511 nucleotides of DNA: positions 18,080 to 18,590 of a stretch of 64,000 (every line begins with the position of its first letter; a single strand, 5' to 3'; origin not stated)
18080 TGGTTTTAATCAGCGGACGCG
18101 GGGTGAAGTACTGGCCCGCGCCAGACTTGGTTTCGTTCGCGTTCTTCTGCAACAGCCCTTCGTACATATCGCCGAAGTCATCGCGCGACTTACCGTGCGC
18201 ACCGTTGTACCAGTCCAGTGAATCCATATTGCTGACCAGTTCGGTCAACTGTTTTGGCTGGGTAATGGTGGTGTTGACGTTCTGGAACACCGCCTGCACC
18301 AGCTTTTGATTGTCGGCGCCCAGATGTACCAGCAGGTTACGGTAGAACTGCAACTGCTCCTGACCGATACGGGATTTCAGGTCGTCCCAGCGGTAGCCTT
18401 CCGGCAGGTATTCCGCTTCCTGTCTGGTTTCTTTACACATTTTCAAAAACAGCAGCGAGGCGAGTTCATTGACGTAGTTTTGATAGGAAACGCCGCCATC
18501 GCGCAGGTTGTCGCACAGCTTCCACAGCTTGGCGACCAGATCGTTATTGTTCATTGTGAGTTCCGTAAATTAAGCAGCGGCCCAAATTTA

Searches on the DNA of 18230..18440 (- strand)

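Call 49: search_dna_similar(query=window:18230-18440:-, collection=ecoli_genomes, mode=near, max_rows=30, rows=spread)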
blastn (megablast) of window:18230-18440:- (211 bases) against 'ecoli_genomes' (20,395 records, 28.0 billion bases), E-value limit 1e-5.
Records with a match: 264; places in all: 264; records where one place covers at least 80% of the query: 264.
Genomes with a match: 264 of 5426; with a place that covers at least 80% of the query: 264. Places per genome that has any: lowest 1, median 1, highest 1. On chromosomes: 264 places; on plasmids: 0.
Best place of each record, by identity: >=99% 56; 95-99% 193; 90-95% 15.
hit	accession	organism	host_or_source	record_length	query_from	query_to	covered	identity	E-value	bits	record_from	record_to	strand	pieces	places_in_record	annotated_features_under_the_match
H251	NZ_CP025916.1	Escherichia coli strain 120899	Homo sapiens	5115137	1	211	100%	100.0%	1e-105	390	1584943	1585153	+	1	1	hsdM: type I restriction-modification system methyltransferase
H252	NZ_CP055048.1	Escherichia coli strain SWHEFF_58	Shek Wu Hui WWTPs_58 WWTPs effluent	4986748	1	211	100%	100.0%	1e-105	390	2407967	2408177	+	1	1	hsdM: type I restriction-modification system methyltransferase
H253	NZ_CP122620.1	Escherichia coli strain ETEC4090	Sus scrofa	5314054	1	211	100%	100.0%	1e-105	390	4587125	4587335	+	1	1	hsdM: type I restriction-modification system methyltransferase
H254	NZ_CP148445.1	Escherichia coli strain Z1323CEC0010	Chicken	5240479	1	211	100%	100.0%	1e-105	390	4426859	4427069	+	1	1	hsdM: type I restriction-modification system methyltransferase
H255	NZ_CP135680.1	Escherichia coli strain TUM3755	missing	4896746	1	211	100%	100.0%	1e-105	390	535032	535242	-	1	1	hsdM: type I restriction-modification system methyltransferase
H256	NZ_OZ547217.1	Escherichia coli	Homo sapiens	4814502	1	211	100%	100.0%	1e-105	390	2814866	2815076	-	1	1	hsdM: type I restriction-modification system methyltransferase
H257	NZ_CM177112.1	Escherichia coli strain GN4741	Homo sapiens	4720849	1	211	100%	100.0%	1e-105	390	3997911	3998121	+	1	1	hsdM: type I restriction-modification system methyltransferase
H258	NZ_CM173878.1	Escherichia coli strain 1218KP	Homo sapiens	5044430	1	211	100%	97.6%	3e-97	363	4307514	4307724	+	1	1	hsdM: type I restriction-modification system methyltransferase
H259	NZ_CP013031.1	Escherichia coli strain H1827/12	Homo sapiens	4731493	1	211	100%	97.2%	1e-95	357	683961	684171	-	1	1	hsdM: type I restriction-modification system methyltransferase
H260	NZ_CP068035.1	Escherichia coli strain U90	swine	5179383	1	211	100%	97.2%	1e-95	357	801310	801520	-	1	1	hsdM: type I restriction-modification system methyltransferase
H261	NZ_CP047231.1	Escherichia coli strain BL21-AI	missing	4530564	1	211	100%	97.2%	1e-95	357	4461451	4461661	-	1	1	hsdM: type I restriction-modification system methyltransferase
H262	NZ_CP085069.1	Escherichia coli strain P27_L1_05.20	Homo sapiens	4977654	1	211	100%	97.2%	1e-95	357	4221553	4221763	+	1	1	hsdM: type I restriction-modification system methyltransferase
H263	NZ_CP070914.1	Escherichia coli strain 65COLEC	Homo sapiens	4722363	1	211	100%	97.2%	1e-95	357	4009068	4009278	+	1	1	hsdM: type I restriction-modification system methyltransferase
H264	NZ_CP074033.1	Escherichia coli strain PI7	Pig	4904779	1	211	100%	97.2%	1e-95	357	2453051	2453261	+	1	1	hsdM: type I restriction-modification system methyltransferase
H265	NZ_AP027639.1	Escherichia coli strain PSJ-29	Homo sapiens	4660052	1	211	100%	97.2%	1e-95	357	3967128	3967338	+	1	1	hsdM: type I restriction-modification system methyltransferase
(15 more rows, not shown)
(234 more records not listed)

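Call 50: get_annotated_region(hit=H261, flank=3500)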
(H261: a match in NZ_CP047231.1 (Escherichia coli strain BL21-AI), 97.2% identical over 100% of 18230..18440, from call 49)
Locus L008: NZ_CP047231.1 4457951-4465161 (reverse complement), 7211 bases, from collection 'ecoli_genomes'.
description: Escherichia coli strain BL21-AI chromosome, complete genome
organism: Escherichia coli strain BL21-AI (NCBI taxid 562)
replicon: chromosome; assembly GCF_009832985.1
host: -; source: missing; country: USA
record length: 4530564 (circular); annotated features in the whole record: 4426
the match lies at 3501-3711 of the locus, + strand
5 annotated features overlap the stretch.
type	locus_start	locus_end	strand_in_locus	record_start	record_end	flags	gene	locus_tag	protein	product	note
CDS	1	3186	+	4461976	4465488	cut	hsdR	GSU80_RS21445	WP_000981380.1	type I restriction-modification system endonuclease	-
CDS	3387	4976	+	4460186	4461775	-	hsdM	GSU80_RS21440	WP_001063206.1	type I restriction-modification system methyltransferase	-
CDS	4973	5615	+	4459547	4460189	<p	-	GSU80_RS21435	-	restriction endonuclease subunit S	incomplete; partial in the middle of a contig; missing C-terminus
CDS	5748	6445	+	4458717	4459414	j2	-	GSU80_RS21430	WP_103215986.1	IS1-like element IS1A family transposase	programmed frameshift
CDS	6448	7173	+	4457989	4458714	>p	-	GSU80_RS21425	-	restriction endonuclease subunit S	incomplete; partial in the middle of a contig; missing N-terminus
